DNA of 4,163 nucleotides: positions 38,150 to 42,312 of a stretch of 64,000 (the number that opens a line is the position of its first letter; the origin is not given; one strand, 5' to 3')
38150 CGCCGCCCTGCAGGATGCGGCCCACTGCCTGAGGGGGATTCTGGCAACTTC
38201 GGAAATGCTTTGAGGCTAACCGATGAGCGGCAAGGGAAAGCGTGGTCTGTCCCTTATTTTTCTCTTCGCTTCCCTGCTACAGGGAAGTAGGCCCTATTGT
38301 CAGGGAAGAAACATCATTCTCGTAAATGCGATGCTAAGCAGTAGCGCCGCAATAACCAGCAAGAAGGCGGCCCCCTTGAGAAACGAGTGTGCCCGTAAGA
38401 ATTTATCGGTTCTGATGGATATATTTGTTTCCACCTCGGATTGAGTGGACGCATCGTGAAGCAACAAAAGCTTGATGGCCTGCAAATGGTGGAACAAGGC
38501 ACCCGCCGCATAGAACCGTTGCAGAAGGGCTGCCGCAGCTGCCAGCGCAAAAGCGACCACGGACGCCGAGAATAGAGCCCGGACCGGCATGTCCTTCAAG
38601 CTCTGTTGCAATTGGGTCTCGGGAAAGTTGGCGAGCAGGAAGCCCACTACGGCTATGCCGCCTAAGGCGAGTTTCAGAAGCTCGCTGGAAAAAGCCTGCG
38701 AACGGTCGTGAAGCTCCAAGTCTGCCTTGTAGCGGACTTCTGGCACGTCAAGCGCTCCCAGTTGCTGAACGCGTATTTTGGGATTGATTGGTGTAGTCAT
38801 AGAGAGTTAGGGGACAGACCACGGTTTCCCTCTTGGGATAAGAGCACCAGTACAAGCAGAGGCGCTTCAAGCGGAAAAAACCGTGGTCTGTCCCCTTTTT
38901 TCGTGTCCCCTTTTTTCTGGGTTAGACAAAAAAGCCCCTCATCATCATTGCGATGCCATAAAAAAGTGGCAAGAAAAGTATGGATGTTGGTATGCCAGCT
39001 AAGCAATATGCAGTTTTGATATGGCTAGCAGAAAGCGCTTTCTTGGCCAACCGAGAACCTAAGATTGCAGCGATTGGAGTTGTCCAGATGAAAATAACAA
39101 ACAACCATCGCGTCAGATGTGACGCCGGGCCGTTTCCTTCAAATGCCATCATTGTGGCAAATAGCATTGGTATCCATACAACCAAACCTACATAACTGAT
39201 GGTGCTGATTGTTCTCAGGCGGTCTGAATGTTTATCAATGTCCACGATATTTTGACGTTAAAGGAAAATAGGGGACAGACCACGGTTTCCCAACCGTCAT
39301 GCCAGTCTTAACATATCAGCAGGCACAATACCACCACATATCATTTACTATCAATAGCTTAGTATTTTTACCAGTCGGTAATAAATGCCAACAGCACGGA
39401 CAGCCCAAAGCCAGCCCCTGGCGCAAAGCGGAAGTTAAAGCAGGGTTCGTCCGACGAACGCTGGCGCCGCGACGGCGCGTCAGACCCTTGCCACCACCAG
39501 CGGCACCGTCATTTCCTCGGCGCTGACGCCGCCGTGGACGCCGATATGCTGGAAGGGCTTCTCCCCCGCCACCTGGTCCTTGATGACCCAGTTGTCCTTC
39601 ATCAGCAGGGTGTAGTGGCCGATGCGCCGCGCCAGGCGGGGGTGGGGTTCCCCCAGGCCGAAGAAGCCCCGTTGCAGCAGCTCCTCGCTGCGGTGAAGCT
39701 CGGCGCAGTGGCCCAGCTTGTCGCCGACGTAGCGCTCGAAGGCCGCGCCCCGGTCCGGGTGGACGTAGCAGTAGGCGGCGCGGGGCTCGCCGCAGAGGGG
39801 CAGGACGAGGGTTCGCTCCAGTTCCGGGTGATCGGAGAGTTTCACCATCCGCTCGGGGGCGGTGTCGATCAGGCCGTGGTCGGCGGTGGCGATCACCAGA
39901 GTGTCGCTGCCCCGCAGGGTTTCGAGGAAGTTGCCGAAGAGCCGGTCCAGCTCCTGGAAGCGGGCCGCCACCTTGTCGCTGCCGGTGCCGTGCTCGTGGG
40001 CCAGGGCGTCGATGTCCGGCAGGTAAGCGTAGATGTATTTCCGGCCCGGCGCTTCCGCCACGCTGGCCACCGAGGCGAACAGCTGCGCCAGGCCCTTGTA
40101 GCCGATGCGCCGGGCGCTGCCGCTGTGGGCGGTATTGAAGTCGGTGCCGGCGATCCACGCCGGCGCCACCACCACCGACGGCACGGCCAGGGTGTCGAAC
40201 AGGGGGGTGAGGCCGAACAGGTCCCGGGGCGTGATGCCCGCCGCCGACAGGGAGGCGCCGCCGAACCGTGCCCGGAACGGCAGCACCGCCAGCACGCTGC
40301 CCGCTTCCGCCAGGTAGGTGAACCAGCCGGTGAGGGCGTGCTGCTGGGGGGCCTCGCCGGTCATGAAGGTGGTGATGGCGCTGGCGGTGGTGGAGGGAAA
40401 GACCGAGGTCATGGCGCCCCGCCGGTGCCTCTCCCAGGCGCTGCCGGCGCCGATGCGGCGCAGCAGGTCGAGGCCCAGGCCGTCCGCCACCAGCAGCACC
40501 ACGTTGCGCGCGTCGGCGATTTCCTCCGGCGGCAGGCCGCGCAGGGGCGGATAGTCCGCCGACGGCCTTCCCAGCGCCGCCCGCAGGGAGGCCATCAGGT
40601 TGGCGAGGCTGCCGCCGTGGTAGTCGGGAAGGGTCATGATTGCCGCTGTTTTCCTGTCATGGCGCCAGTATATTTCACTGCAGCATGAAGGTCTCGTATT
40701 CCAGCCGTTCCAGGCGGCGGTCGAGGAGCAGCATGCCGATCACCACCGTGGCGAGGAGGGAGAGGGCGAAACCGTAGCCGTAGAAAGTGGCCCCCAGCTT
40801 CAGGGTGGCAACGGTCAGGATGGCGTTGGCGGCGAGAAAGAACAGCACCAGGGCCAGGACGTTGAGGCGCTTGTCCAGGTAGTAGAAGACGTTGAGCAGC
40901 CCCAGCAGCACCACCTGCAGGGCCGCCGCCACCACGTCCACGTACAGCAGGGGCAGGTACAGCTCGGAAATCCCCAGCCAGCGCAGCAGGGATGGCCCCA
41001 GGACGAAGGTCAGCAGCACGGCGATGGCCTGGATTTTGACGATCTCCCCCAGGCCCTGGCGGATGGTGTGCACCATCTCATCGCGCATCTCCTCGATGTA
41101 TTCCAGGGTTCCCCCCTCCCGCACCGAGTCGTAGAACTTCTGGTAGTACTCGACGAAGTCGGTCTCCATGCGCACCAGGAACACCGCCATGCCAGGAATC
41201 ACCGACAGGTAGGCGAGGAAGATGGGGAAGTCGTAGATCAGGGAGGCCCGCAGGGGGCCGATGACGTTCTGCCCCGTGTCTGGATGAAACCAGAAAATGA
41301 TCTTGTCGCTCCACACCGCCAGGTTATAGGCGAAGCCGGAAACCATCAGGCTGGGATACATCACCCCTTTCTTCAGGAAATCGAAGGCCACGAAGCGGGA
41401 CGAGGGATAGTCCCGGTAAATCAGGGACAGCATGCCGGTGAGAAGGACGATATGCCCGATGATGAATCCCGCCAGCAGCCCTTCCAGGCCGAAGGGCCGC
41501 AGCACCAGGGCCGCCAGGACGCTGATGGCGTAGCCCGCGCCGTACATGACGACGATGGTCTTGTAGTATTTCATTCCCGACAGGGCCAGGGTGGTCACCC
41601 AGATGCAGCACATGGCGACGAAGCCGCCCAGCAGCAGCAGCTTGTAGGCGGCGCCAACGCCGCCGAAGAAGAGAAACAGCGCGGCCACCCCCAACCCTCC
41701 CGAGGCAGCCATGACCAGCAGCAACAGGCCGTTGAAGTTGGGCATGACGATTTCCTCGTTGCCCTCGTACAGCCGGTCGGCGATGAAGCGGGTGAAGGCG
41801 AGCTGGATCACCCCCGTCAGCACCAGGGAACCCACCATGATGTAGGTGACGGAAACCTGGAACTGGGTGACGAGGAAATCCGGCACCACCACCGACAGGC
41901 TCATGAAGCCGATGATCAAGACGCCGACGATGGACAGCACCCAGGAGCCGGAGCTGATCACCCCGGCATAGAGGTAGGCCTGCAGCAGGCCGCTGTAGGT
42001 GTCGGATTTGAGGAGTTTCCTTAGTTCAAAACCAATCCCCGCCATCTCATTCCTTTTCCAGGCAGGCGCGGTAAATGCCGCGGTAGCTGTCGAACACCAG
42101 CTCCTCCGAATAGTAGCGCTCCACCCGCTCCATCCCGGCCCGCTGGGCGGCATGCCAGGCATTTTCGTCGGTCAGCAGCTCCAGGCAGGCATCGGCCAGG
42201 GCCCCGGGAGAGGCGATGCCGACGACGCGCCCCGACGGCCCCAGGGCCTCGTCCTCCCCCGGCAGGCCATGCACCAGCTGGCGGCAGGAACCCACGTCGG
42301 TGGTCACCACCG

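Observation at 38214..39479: A low-GC islet holds four copies of a 21-bp repeat, in alternating orientation, bracketing two orphan membrane-protein ORFs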

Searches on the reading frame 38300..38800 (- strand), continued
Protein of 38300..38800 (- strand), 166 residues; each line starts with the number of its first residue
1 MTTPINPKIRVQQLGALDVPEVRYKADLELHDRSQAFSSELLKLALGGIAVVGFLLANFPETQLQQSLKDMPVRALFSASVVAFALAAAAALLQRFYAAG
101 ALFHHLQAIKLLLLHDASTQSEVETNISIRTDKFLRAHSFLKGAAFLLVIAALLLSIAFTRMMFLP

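Call 72: fold_search(model_id=the predicted structure, library=pdb)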
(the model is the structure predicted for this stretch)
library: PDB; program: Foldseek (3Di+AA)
matches with E <= 10: 702; with E <= 0.001: 0
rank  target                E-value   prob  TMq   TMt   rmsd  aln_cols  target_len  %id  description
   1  8d9p                  4.0e-02  0.84  0.29  0.25  27.4       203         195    9  De Novo Photosynthetic Reaction Center Protein Equipped with Heme B and Mn(II) cations (released 2022-09-28)
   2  8d9o                  5.7e-02  0.69  0.28  0.24  26.4       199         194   13  De Novo Photosynthetic Reaction Center Protein in Apo-State (released 2022-09-28)
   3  6z0c_D                9.4e-02  0.57  0.28  0.25  28.1       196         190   13  Structure of in silico modelled artificial Maquette-3 protein (released 2021-03-17)
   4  1i4d_B                1.0e-01  0.57  0.27  0.25  14.9       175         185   14  CRYSTAL STRUCTURE ANALYSIS OF RAC1-GDP COMPLEXED WITH ARFAPTIN (P21) (released 2001-05-16)
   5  5vjs                  1.2e-01  0.66  0.31  0.27  25.8       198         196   13  De Novo Photosynthetic Reaction Center Protein Equipped with Heme B, a synthetic Zn porphyrin, and Zn(II) cations (released 2018-04-25)
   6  1i49_A                1.2e-01  0.60  0.31  0.26  15.8       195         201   14  CRYSTAL STRUCTURE ANALYSIS OF ARFAPTIN (released 2001-05-16)
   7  6z0c_B                1.2e-01  0.57  0.27  0.24  24.6       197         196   11  Structure of in silico modelled artificial Maquette-3 protein (released 2021-03-17)
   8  8s2p_AAA              1.2e-01  0.89  0.39  0.35  10.3       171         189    9  Crystal structure of Borrelia burgdorferi paralogous family 12 outer surface protein BBH37 (space group p21) (released 2025-03-05)
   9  6z0c_C                1.4e-01  0.44  0.26  0.22  25.9       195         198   14  Structure of in silico modelled artificial Maquette-3 protein (released 2021-03-17)
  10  1x8z_A                1.6e-01  0.82  0.34  0.37  18.7       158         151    9  Crystal structure of a pectin methylesterase inhibitor from Arabidopsis thaliana (released 2004-12-28)
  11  6z0c_A                1.6e-01  0.41  0.27  0.24  28.4       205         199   14  Structure of in silico modelled artificial Maquette-3 protein (released 2021-03-17)
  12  7pi6_C                1.7e-01  0.91  0.40  0.35   7.5       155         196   12  Trypanosoma brucei ISG65 bound to human complement C3d (released 2022-07-27)
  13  5vju                  1.9e-01  0.60  0.32  0.28  25.8       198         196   13  De Novo Photosynthetic Reaction Center Protein Variant Equipped with His-Tyr H-bond, Heme B, and Cd(II) ions (released 2018-04-25)
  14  1i4d_A                2.0e-01  0.51  0.31  0.28  14.9       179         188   13  CRYSTAL STRUCTURE ANALYSIS OF RAC1-GDP COMPLEXED WITH ARFAPTIN (P21) (released 2001-05-16)
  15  1i4t_B                2.3e-01  0.80  0.40  0.37  11.1       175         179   12  CRYSTAL STRUCTURE ANALYSIS OF RAC1-GMPPNP IN COMPLEX WITH ARFAPTIN (released 2001-05-16)
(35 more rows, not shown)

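Call 75: find_encoding_contigs(protein=P0001, flank=3500, max_places=4)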
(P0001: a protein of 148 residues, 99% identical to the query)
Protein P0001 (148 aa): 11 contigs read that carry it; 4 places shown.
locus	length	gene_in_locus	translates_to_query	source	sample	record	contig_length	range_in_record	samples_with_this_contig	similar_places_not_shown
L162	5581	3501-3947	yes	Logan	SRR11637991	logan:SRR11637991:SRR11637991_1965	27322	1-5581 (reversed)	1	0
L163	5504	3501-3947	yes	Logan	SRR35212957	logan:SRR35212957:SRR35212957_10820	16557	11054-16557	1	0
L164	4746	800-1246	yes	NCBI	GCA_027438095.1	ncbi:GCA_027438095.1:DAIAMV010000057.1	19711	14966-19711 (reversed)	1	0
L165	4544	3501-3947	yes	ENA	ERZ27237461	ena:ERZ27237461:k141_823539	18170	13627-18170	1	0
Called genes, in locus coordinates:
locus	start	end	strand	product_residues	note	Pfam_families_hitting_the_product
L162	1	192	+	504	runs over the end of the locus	PF11997:DUF3492, PF13439:Glyco_transf_4, PF13579:Glyco_trans_4_4 (faint), PF20706:GT4-conflict (weak), PF00534:Glycos_transf_1, PF13692:Glyco_trans_1_4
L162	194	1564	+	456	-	PF16933:PelG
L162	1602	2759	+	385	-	PF08665:PglZ (faint), PF01663:Phosphodiest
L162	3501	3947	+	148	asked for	-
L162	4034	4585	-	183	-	-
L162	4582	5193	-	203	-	-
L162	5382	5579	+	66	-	?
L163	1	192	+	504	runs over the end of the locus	PF11997:DUF3492, PF13439:Glyco_transf_4 (weak), PF13579:Glyco_trans_4_4 (faint), PF20706:GT4-conflict (weak), PF00534:Glycos_transf_1, PF13692:Glyco_trans_1_4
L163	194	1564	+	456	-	PF16933:PelG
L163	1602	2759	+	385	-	PF08665:PglZ (faint), PF01663:Phosphodiest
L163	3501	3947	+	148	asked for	-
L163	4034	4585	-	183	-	-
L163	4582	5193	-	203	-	-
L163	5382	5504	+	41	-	?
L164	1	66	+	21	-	?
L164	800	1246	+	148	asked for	-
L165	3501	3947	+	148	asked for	-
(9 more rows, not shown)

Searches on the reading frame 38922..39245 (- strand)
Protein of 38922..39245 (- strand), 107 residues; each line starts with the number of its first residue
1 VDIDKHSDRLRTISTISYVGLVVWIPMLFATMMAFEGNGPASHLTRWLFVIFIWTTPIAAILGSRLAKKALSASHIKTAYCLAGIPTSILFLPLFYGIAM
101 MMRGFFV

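Call 8: search_protein_families(library=pfam, proteins=[window:38922-39245:-], max_evalue=0.01)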
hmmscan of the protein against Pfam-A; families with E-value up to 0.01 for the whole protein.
window:38922-39245:- (107 aa): 0 families

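Call 16: search_protein_families(library=ncbifam, proteins=[window:38922-39245:-], max_evalue=0.01)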
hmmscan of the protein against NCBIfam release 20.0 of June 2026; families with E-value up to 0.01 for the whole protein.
window:38922-39245:- (107 aa): 0 families

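Call 18: find_encoding_contigs(protein=window:38922-39245:-, flank=6000)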
Protein window:38922-39245:- (107 aa): no gene with exactly this product is on record in the collection.

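Call 23: find_homologous_proteins(query=window:38922-39245:-, max_evalue=0.01)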
Query window:38922-39245:- (107 aa): 2 proteins with E <= 0.01 among 2 candidates.
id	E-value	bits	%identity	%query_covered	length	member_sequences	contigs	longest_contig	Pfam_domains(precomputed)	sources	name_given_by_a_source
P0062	8.6e-64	230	99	100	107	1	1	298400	-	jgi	jgi:hypothetical protein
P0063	6.0e-52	192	85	100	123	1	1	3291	-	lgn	-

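Call 29: find_encoding_contigs(protein=P0063, flank=4000, max_places=2)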
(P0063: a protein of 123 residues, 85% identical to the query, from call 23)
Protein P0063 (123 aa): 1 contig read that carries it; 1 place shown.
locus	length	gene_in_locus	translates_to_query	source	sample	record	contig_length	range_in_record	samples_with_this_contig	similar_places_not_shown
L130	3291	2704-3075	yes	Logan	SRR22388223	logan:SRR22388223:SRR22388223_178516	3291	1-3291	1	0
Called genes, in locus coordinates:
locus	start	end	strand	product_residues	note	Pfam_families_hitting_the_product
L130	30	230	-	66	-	PF11137:DUF2909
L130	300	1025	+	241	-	PF02104:SURF1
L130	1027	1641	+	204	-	PF02630:SCO1-SenC (weak), PF26971:TM-like_Thioredoxin-like_C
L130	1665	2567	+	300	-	PF01040:UbiA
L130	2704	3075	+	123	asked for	-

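Call 55: search_protein_families(library=padloc, proteins=[window:38922-39245:-], max_evalue=0.1)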
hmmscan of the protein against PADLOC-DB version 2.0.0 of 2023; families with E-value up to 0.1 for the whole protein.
window:38922-39245:- (107 aa): 0 families

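Call 56: search_protein_families(library=phrogs, proteins=[window:38922-39245:-], max_evalue=0.1)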
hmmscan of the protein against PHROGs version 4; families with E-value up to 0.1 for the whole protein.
window:38922-39245:- (107 aa): 0 families

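Call 68: search_protein_representatives(protein=window:38922-39245:-)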
Query: 107 residues. Proteins with E-value up to 0.001 (for the whole library): 21; up to 1e-10: 9; up to 1e-30: 1. The best 21 are listed.
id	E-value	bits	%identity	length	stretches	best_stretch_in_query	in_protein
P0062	2.7e-64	230.1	99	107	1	1-107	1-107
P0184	1.9e-20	89.2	38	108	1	1-105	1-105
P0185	1.7e-18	82.9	41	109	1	1-99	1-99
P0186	6.8e-18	81.0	35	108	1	1-99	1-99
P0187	2.3e-17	79.3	38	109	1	3-102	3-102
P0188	6.4e-13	65.0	36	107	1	1-103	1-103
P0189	1.6e-11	60.5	34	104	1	6-101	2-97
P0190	2.4e-11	59.9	42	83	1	27-105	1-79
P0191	3.9e-11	59.3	33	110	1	1-99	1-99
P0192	3.7e-10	56.1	32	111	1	1-99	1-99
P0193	6.6e-09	52.1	31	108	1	1-102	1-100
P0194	9.3e-09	51.6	31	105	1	6-96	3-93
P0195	1.8e-08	50.7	26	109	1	5-100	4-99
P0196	4.4e-08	49.4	36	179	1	12-96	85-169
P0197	7.7e-07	45.4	30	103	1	5-98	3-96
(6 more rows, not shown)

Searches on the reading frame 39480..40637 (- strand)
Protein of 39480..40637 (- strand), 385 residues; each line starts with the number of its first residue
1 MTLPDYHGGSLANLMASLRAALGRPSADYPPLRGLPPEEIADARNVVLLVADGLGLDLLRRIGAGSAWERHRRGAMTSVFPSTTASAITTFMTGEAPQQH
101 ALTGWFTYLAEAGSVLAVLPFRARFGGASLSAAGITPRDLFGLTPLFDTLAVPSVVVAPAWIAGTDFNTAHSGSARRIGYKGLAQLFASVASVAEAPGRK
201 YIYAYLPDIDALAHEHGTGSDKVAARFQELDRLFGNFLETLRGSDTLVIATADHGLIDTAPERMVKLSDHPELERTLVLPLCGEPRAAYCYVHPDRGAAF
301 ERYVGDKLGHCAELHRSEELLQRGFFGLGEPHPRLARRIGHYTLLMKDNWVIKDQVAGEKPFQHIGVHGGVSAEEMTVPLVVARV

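Call 8: search_protein_families(library=pfam, proteins=[window:39480-40637:-], max_evalue=0.01)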
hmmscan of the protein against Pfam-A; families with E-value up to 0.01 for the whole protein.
window:39480-40637:- (385 aa): 3 families
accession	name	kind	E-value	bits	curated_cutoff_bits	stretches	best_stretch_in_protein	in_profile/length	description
PF01663.27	Phosphodiest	-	1.2e-21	78.1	23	1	46-369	1-340/342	Type I phosphodiesterase / nucleotide pyrophosphatase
PF08665.17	PglZ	-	2.5e-06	28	25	1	199-257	114-173/179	PglZ domain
PF01676.23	Metalloenzyme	-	0.0035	17.3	24.3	1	200-256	148-202/252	Metalloenzyme superfamily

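Call 34: find_homologous_proteins(query=window:39480-40637:-, max_evalue=1e-60)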
Query window:39480-40637:- (385 aa): 4265 proteins with E <= 1e-60 among 8000 candidates; the best 120 are listed.
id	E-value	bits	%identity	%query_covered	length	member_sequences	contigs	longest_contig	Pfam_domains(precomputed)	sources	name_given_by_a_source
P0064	5.0e-256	867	100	100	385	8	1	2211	PF01663.28,PF08665.18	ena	-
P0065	7.1e-213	725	84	100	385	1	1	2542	PF01663.28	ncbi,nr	ncbi:MAG: alkaline phosphatase family protein [Gammaproteobacteria bacterium]|nr:alkaline phosphatas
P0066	1.2e-206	704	81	98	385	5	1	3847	PF01663.28,PF08665.18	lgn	-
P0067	1.7e-205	700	80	100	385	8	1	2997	PF01663.28,PF08665.18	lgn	-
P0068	3.2e-202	690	80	100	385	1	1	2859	PF01676.24,PF01663.28,PF08665.18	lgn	-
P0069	2.5e-147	509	60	100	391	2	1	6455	PF01663.28,PF08665.18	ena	-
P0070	2.1e-144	499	60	100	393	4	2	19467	PF01663.28,PF08665.18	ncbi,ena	-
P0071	3.7e-143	495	59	100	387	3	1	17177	PF01663.28,PF08665.18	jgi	jgi:predicted AlkP superfamily pyrophosphatase or phosphodiesterase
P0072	2.5e-140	486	60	99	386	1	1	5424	PF01663.28,PF08665.18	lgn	-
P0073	6.8e-140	484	58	99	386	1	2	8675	PF01663.28,PF08665.18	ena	-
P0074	8.0e-140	484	58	99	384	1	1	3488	PF01663.28,PF08665.18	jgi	-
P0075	3.8e-139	482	59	99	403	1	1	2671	PF01663.28,PF08665.18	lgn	-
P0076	6.6e-139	481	59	99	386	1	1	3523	PF01663.28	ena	-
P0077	1.2e-138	480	59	100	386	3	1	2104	PF01663.28,PF08665.18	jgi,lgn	-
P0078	1.4e-138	480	58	99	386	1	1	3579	PF01663.28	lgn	-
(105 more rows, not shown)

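Call 35: find_encoding_contigs(protein=P0066, flank=4000, max_places=2)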
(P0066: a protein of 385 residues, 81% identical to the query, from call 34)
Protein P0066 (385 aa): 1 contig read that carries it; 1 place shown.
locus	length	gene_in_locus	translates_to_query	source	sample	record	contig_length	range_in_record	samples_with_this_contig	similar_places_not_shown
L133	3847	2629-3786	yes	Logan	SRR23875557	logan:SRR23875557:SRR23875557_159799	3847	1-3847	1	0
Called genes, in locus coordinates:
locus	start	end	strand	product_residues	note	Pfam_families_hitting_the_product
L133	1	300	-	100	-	?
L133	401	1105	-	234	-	PF05036:SPOR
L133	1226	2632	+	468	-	PF01546:Peptidase_M20, PF07687:M20_dimer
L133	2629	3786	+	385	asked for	PF01663:Phosphodiest, PF08665:PglZ (faint)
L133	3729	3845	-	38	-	?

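Call 36: find_encoding_contigs(protein=P0065, flank=4000, max_places=2)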
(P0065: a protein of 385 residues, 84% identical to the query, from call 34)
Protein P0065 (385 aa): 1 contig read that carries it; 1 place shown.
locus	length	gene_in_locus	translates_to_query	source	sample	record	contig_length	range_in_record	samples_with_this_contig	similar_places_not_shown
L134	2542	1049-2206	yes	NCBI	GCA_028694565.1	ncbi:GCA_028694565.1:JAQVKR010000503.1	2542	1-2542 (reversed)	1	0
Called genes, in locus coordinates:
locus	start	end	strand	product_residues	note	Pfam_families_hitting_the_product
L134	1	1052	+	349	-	PF01546:Peptidase_M20, PF07687:M20_dimer (weak)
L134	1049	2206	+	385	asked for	PF01663:Phosphodiest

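Call 37: find_encoding_contigs(protein=P0067, flank=4000, max_places=2)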
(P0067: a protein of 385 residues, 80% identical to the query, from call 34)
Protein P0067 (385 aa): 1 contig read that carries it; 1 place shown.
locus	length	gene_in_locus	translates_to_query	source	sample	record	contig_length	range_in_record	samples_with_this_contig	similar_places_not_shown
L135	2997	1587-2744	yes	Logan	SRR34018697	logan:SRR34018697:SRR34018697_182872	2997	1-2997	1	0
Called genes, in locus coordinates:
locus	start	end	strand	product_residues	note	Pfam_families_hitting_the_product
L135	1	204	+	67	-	?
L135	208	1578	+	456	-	PF16933:PelG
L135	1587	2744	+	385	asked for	PF08665:PglZ (faint), PF01663:Phosphodiest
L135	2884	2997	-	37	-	?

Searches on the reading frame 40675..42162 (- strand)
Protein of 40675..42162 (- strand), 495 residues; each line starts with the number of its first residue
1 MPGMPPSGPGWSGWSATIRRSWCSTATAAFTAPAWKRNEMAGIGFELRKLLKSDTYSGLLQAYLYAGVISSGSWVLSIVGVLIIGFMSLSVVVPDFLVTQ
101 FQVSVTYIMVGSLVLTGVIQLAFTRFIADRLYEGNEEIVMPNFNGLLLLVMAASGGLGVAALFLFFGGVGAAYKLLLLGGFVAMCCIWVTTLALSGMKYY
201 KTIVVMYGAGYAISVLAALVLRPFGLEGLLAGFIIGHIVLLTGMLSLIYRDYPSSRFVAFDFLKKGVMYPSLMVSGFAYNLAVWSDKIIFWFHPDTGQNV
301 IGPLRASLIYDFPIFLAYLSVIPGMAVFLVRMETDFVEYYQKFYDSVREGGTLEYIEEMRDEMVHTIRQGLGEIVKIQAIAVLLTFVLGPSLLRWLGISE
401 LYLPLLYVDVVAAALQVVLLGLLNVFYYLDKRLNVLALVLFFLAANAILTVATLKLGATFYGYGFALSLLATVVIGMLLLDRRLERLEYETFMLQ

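Call 8: search_protein_families(library=pfam, proteins=[window:40675-42162:-], max_evalue=0.01)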
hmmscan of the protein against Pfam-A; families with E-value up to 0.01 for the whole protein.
window:40675-42162:- (495 aa): 1 family
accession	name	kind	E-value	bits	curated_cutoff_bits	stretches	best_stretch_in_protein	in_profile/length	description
PF16933.10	PelG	-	6.1e-159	530.2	29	1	40-492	1-452/452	Putative exopolysaccharide Exporter (EPS-E)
